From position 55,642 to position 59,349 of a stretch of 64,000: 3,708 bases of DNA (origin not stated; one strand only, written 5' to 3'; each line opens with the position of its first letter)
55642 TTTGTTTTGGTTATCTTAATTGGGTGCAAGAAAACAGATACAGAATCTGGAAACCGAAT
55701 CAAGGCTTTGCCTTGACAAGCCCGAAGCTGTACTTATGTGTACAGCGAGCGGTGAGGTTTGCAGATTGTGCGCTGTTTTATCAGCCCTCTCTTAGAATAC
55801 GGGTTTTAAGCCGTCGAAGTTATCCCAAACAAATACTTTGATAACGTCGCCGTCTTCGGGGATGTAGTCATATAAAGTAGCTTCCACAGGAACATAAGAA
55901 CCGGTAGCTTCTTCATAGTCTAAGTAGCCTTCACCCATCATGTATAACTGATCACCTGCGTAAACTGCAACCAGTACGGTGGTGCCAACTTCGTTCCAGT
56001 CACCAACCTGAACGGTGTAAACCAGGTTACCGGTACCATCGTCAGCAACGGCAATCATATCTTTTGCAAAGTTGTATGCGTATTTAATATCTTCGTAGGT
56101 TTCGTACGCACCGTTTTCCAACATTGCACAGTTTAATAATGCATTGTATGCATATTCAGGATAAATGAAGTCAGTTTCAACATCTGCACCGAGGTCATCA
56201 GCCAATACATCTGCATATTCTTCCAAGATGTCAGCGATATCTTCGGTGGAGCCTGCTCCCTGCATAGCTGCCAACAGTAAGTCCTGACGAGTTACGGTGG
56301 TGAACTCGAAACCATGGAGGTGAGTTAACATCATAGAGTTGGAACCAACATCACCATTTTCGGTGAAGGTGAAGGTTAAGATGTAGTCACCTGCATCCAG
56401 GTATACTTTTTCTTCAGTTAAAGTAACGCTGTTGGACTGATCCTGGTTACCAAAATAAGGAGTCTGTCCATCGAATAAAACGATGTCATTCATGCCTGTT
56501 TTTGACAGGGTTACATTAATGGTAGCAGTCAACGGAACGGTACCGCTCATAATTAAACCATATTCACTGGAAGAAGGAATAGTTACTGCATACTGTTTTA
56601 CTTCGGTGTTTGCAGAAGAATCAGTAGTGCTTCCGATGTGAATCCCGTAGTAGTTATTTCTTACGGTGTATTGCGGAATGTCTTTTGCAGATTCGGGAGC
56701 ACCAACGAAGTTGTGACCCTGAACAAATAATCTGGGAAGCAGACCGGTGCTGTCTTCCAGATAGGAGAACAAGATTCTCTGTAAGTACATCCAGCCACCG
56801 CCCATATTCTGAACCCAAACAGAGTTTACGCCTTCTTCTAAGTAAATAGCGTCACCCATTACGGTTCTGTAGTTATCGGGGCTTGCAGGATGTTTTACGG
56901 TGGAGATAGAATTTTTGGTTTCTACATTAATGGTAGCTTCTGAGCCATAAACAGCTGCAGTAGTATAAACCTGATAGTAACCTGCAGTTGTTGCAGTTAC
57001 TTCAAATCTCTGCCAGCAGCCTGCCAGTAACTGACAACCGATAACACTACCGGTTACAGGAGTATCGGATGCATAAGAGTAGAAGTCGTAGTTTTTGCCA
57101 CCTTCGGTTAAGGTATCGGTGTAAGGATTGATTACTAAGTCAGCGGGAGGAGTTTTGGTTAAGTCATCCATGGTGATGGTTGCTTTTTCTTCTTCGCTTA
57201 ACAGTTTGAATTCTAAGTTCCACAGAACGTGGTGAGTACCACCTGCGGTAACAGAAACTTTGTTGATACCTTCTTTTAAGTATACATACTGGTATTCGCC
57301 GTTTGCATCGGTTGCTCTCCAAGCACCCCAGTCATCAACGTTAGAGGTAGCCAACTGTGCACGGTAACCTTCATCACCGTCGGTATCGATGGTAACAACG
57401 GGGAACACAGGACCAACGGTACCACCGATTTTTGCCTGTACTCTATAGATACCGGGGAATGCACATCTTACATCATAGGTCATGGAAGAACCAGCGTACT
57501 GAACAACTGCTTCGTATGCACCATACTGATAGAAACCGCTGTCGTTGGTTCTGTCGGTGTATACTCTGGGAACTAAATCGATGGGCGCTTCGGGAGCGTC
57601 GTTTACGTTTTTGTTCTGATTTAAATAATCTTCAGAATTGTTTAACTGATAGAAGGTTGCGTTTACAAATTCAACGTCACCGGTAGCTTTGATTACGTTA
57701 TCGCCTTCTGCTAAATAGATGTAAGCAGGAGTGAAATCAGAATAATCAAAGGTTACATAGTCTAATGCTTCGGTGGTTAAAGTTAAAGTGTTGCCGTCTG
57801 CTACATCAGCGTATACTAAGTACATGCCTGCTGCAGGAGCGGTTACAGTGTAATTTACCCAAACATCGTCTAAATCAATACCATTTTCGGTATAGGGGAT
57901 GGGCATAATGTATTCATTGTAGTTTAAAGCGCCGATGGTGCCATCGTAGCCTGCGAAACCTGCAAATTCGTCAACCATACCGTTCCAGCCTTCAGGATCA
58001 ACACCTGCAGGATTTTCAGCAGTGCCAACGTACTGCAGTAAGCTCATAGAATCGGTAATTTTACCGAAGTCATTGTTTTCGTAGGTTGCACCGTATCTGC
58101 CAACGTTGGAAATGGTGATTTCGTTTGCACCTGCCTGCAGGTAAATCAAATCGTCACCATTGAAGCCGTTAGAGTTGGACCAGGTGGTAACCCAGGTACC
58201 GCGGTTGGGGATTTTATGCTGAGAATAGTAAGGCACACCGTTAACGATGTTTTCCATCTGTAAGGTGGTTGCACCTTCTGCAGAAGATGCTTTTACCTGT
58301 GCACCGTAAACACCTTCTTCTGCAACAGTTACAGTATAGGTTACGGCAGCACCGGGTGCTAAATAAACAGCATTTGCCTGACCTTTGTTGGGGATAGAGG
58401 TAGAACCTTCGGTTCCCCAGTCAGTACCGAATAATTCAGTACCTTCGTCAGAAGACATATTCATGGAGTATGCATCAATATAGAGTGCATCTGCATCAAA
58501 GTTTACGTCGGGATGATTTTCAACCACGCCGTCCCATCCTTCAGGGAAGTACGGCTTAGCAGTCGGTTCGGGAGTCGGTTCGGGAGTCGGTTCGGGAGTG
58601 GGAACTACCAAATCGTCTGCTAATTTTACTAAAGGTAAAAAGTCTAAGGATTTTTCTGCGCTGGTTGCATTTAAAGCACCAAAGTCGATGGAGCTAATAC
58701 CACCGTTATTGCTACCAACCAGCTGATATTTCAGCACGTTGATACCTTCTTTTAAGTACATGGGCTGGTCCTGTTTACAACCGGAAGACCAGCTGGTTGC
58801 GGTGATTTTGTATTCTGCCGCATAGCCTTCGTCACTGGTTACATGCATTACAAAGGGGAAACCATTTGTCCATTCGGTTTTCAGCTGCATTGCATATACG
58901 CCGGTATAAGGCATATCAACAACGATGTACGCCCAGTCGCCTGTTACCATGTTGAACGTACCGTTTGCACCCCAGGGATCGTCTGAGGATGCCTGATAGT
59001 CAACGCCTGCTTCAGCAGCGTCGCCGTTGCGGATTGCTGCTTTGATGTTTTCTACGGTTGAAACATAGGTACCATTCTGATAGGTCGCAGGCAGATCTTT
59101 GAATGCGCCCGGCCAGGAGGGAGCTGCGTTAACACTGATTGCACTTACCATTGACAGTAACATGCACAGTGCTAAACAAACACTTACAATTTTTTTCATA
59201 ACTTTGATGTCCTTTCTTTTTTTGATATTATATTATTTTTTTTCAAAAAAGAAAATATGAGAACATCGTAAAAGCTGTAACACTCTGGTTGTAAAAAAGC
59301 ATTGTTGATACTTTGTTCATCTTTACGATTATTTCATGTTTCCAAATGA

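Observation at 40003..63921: Tandem array of five giant secreted multi-module paralogs with no recognisable anchor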

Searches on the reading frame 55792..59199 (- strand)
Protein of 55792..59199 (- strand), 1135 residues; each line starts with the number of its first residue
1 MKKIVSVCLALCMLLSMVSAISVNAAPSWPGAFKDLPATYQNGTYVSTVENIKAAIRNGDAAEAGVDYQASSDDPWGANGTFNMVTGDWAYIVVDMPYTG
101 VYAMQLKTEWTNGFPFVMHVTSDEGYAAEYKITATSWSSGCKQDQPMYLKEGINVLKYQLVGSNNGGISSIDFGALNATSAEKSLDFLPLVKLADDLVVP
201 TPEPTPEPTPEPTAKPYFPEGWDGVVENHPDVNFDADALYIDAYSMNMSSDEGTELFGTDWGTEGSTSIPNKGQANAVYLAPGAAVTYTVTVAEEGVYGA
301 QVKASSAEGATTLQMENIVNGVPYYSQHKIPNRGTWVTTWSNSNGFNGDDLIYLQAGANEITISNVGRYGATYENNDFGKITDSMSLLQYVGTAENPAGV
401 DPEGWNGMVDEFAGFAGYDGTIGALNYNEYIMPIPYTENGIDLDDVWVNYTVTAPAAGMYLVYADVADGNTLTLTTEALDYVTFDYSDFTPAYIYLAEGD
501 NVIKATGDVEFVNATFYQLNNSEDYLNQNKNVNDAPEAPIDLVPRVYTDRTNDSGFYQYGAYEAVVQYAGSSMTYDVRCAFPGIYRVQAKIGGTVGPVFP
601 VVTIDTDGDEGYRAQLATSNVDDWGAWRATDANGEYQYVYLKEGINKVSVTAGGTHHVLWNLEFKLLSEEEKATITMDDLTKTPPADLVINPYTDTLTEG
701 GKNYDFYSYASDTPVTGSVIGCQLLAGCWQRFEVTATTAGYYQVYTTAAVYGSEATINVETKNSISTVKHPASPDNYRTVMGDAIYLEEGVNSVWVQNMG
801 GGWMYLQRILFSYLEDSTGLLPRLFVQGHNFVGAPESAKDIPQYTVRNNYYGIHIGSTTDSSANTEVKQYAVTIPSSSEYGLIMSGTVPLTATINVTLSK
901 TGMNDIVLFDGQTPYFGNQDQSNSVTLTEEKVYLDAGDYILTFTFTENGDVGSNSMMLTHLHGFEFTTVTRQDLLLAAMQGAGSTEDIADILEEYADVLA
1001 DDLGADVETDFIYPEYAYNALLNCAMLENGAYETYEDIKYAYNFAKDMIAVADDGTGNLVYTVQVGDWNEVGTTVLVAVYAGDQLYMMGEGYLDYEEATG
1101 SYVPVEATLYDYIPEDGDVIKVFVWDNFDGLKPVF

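Call 4: search_protein_families(library=pfam, proteins=[window:55792-59199:-], max_evalue=0.01)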
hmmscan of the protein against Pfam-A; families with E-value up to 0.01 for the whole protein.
window:55792-59199:- (1135 aa): 0 families

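Call 12: find_encoding_contigs(protein=window:55792-59199:-, flank=10000, max_places=6)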
Protein window:55792-59199:- (1135 aa): no gene with exactly this product is on record in the collection.
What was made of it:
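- Tried and rejected: (3) An exact look-up of P4 found no record (call 12).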

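Call 68: search_protein_families(library=ncbifam, proteins=[window:55792-59199:-], max_evalue=0.01)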
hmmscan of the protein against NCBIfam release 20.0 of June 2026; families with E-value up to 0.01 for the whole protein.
window:55792-59199:- (1135 aa): 0 families

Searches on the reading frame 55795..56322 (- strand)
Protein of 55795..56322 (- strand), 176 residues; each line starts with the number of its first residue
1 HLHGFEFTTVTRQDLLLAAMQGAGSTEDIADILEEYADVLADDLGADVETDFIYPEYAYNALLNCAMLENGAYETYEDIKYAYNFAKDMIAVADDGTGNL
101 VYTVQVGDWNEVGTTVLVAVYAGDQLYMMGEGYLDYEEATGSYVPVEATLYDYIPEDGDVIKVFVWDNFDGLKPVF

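Call 19: search_protein_families(library=pfam, proteins=[window:55795-56322:-], max_evalue=5)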
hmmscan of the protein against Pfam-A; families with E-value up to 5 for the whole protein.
window:55795-56322:- (176 aa): 1 family
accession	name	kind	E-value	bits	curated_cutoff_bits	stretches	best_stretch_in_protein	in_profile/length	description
PF09346.15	SMI1_KNR4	-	0.18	12.8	25.4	1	35-114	21-101/125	SMI1 / KNR4 family (SUKH-1)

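Call 57: predict_structure(alignment_id=A5)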
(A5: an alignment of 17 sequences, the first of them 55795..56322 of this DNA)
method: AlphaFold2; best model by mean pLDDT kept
length: 176 residues; sequences in the alignment: 17
mean_pLDDT: 48.2   pTM: 0.31
mean pLDDT of the five models: 48.2, 46.9, 45.8, 45.6, 44.6
residues with pLDDT >= 90: 0; 70-90: 17; 50-70: 51; < 50: 108
segments of 3 or more residues with pLDDT < 50: 1-10, 44-113, 125-127, 135-146, 167-176
pLDDT, mean of each block of 10 residues (from residue 1): 28 64 79 74 46 39 42 44 42 33 36 52 52 47 48 58 49 26
secondary structure, 60 per line:
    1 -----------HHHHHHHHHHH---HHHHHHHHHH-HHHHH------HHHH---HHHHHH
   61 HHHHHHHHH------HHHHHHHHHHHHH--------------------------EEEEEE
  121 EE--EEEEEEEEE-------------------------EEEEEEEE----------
elements in order: H12-22 H26-35 H37-41 H48-51 H55-69 H76-88 E115-122 E125-133 E159-166
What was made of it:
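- The F structure could not be modelled (pLDDT 48, call 57).
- Tried and rejected: (1) The structure prediction of the F domain from a D+F alignment gave pLDDT 48 (call 57).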

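Call 60: search_protein_representatives(alignment_id=A5)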
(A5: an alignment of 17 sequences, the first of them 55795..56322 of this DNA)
Query: 17 sequences, 168 profile positions. Proteins with E-value up to 0.001 (for the whole library): 158; up to 1e-10: 25; up to 1e-30: 10. The best 150 are listed.
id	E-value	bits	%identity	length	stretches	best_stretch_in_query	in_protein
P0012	5.4e-63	228.2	-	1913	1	1-167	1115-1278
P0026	6.4e-63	228.0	-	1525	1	2-167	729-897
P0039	6.9e-57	208.4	-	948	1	1-167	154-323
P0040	4.8e-51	189.4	-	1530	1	2-167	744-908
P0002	1.1e-44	168.7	-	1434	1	2-161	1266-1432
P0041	2.1e-42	161.2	-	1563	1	2-167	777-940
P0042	3.0e-40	154.2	-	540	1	1-167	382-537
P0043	1.2e-34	136.0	-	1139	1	2-161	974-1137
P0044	1.2e-32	129.5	-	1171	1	3-167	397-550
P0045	1.0e-30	123.2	-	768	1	25-155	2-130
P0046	1.7e-26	109.4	-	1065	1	3-161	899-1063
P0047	6.8e-25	104.3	-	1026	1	2-161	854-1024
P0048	4.6e-20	88.5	-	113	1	54-161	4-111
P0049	3.7e-17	79.1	-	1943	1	10-163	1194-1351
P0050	8.5e-16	74.7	-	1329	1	4-161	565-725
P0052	2.2e-15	73.3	-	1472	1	10-165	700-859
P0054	2.8e-14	69.7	-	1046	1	2-164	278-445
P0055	4.0e-14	69.2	-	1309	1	17-167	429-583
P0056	4.6e-14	69.0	-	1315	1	6-163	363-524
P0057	5.7e-13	65.5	-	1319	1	4-164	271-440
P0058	1.4e-12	64.2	-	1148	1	9-162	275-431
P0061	1.7e-10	57.4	-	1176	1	12-162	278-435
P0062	2.5e-10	56.9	-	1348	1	6-159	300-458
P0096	4.3e-06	43.1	-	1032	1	89-162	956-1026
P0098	6.4e-06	42.5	-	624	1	82-163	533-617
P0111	3.4e-05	40.2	-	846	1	83-164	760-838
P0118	6.9e-05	39.2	-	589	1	88-164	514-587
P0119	7.1e-05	39.1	-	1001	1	95-163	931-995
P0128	1.1e-04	38.5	-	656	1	93-164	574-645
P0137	1.6e-04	38.0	-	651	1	74-161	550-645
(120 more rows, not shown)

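Call 61: search_protein_families(library=pfam, proteins=[P0049, P0050, P0054, P0096, P0111, P0118, P0119, P0098, P0128, P0137], max_evalue=0.001)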
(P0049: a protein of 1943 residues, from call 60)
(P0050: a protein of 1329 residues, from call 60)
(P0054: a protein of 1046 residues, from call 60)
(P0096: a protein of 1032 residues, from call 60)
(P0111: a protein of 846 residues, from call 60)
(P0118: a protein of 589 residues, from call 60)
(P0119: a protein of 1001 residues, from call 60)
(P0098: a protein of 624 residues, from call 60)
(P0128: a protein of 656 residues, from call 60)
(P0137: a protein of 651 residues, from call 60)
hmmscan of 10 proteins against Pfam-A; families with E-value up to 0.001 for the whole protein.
P0049 (1943 aa): 6 families
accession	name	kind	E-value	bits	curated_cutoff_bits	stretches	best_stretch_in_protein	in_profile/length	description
PF18099.7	CBM_35_2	-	6.9e-24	84.5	23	2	650-745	15-110/112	Carbohydrate binding module (family 35)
PF21231.2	GH141_M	-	1.5e-10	41.6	27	1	1463-1607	14-156/156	GH141 insertion domain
PF13229.12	Beta_helix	-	2e-07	31.2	25.9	2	1615-1740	39-148/158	Right handed beta helix region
PF00149.33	Metallophos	-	4.8e-05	24.3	21.5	1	51-279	2-190/191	Calcineurin-like phosphoesterase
PF23265.1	Ig-like_KY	-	0.00013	22.5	27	0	924-966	60-102/129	KY-like, immunoglobulin-like domain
PF16990.11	CBM_35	-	0.00014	22.6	28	1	927-1032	21-119/121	Carbohydrate binding module (family 35)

P0050 (1329 aa): 1 family
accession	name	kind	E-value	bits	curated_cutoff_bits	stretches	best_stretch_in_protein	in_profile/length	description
PF13229.12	Beta_helix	-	4.2e-08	33.4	25.9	2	1001-1132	45-157/158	Right handed beta helix region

P0054 (1046 aa): 4 families
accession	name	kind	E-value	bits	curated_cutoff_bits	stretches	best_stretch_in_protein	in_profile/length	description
PF21231.2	GH141_M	-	8.2e-13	48.9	27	1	560-693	17-155/156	GH141 insertion domain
PF03422.21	CBM_6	-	1.7e-09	38.4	28.9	1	176-272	20-123/125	Carbohydrate binding module (family 6)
PF18099.7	CBM_35_2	-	9.4e-08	32.5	23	1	181-271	19-111/112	Carbohydrate binding module (family 35)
PF13229.12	Beta_helix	-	3.5e-07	30.4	25.9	1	824-955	49-158/158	Right handed beta helix region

P0096 (1032 aa): 2 families
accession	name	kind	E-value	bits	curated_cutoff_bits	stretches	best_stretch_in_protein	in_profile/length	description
PF13306.12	LRR_5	-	1.8e-178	584.3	27.7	8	66-189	2-123/127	BspA type Leucine rich repeat region (6 copies)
PF13855.12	LRR_8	-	7.5e-28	96.5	27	0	284-325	14-56/61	Leucine rich repeat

P0111 (846 aa): 0 families

P0118 (589 aa): 4 families
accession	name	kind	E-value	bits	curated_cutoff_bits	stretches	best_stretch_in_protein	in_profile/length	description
PF13306.12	LRR_5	-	6e-79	262.6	27.7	3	298-400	1-98/127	BspA type Leucine rich repeat region (6 copies)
PF13855.12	LRR_8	-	9e-23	80.2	27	1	216-263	9-57/61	Leucine rich repeat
PF23952.1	LRR_EndoS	-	4.5e-09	37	27.9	0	296-364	43-115/116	Endo-beta-N-acetylglucosaminidase EndoS LRR domain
PF12799.13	LRR_4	-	4.2e-08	33.6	27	0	207-245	1-38/44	Leucine Rich repeats (2 copies)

P0119 (1001 aa): 4 families
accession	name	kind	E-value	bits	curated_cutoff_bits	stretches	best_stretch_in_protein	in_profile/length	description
PF13306.12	LRR_5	-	7.9e-173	566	27.7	5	717-843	1-124/127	BspA type Leucine rich repeat region (6 copies)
PF13855.12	LRR_8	-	1.3e-20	73.4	27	0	783-826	11-55/61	Leucine rich repeat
PF09479.16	Flg_new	-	3.2e-14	53.2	27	2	321-385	2-65/65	Listeria-Bacteroides repeat domain (List_Bact_rpt)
PF23952.1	LRR_EndoS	-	0.00045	20.9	27.9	0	509-565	59-116/116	Endo-beta-N-acetylglucosaminidase EndoS LRR domain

P0098 (624 aa): 0 families

P0128 (656 aa): 1 family
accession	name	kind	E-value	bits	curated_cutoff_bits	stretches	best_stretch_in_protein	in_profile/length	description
PF13385.13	Laminin_G_3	-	4.4e-09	37.1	27.6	1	118-190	52-120/151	Concanavalin A-like lectin/glucanases superfamily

P0137 (651 aa): 6 families
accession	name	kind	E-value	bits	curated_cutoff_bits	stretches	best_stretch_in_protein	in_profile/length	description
PF03422.21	CBM_6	-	4.9e-15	56.4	28.9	3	195-288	27-124/125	Carbohydrate binding module (family 6)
PF08308.17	PEGA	-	6.6e-09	36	20.8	0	132-168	33-66/71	PEGA domain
PF20495.3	DUF6727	-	4.9e-06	26.9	22.3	0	69-117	83-131/152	Family of unknown function (DUF6727)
PF25275.1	Golvesin_C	-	5.1e-06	27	31.6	0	197-276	38-117/132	Golvesin C-terminal domain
PF22091.2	DUF6941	-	5.9e-05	23.9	27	0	103-141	71-111/125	Family of unknown function (DUF6941)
PF07691.17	PA14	-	0.00012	22.3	24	0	516-540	52-76/147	PA14 domain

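Call 72: search_protein_families(library=pfam, proteins=[P0052, P0055, P0056, P0057, P0058, P0061, P0062], max_evalue=0.001)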
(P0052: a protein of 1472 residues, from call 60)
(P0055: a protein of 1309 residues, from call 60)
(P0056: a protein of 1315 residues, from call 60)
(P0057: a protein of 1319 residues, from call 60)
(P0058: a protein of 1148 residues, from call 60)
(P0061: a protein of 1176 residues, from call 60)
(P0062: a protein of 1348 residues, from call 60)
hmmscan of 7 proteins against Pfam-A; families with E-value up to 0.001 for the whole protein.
P0052 (1472 aa): 5 families
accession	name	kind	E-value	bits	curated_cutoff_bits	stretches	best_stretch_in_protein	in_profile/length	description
PF03422.21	CBM_6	-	2.8e-12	47.5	28.9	0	422-522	8-106/125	Carbohydrate binding module (family 6)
PF16990.11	CBM_35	-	1e-07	32.7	28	0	436-524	23-106/121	Carbohydrate binding module (family 35)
PF21231.2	GH141_M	-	4.9e-07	30.2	27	1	965-1121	14-155/156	GH141 insertion domain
PF18099.7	CBM_35_2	-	5.2e-07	30.1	23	0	590-683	13-108/112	Carbohydrate binding module (family 35)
PF23265.1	Ig-like_KY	-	1.8e-05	25.3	27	0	600-627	76-103/129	KY-like, immunoglobulin-like domain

P0055 (1309 aa): 3 families
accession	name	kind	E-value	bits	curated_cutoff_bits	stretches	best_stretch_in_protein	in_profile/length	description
PF21231.2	GH141_M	-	1.2e-09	38.7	27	1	694-831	14-155/156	GH141 insertion domain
PF13229.12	Beta_helix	-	6.7e-08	32.8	25.9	1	907-1021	48-145/158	Right handed beta helix region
PF03422.21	CBM_6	-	7.9e-08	33.1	28.9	0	178-287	13-125/125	Carbohydrate binding module (family 6)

P0056 (1315 aa): 3 families
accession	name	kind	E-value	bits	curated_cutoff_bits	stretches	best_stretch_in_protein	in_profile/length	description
PF21231.2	GH141_M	-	1.7e-08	34.9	27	1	634-789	8-155/156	GH141 insertion domain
PF13229.12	Beta_helix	-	2.3e-06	27.8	25.9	1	870-930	94-154/158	Right handed beta helix region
PF18099.7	CBM_35_2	-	0.00013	22.4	23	0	1199-1285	19-103/112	Carbohydrate binding module (family 35)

P0057 (1319 aa): 3 families
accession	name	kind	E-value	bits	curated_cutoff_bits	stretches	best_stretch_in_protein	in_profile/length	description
PF13229.12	Beta_helix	-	2.7e-11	43.8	25.9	2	770-888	47-147/158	Right handed beta helix region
PF18099.7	CBM_35_2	-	1.4e-08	35.2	23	1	1211-1300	13-101/112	Carbohydrate binding module (family 35)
PF21231.2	GH141_M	-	2e-08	34.7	27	1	553-690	15-155/156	GH141 insertion domain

P0058 (1148 aa): 4 families
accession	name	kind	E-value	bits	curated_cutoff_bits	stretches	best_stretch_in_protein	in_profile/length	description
PF03422.21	CBM_6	-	9.9e-14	52.2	28.9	1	1031-1145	1-121/125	Carbohydrate binding module (family 6)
PF21231.2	GH141_M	-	1.5e-06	28.6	27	1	547-669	20-155/156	GH141 insertion domain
PF13229.12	Beta_helix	-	9.8e-06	25.7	25.9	1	737-856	42-144/158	Right handed beta helix region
PF07602.17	DUF1565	-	3.7e-05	23.6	20.3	0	446-497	2-46/257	Protein of unknown function (DUF1565)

P0061 (1176 aa): 2 families
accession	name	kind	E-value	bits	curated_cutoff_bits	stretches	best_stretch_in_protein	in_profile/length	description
PF21231.2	GH141_M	-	8.6e-10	39.1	27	1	552-685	17-155/156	GH141 insertion domain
PF13229.12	Beta_helix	-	4.5e-06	26.8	25.9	1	762-877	49-149/158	Right handed beta helix region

P0062 (1348 aa): 3 families
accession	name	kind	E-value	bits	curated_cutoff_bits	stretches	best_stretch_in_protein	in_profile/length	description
PF21231.2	GH141_M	-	1.9e-12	47.8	27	1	574-713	13-156/156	GH141 insertion domain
PF16990.11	CBM_35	-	4e-06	27.6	28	0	1125-1215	33-119/121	Carbohydrate binding module (family 35)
PF18099.7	CBM_35_2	-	1.6e-05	25.4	23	0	1260-1327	26-97/112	Carbohydrate binding module (family 35)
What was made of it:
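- In P1-P3 the D homolog of F is internal and is tied to the GH141 domain in many distant enzymes (call 72), which suggests an enzyme-accessory role.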

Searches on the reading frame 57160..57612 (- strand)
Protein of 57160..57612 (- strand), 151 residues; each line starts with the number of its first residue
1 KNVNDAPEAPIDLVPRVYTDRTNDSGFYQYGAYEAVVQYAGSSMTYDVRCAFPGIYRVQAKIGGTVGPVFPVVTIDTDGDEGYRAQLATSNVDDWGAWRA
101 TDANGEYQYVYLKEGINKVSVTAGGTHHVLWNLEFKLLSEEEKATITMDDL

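Call 19: search_protein_families(library=pfam, proteins=[window:57160-57612:-], max_evalue=5)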
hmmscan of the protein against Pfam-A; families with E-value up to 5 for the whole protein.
window:57160-57612:- (151 aa): 2 families
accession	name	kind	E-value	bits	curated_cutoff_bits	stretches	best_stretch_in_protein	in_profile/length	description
PF13620.12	CarboxypepD_reg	-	0.036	14.8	32.3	1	88-127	20-60/82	Carboxypeptidase regulatory-like domain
PF17210.9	SdrD_B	-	0.14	12.8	29.7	1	86-123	30-66/112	SdrD B-like domain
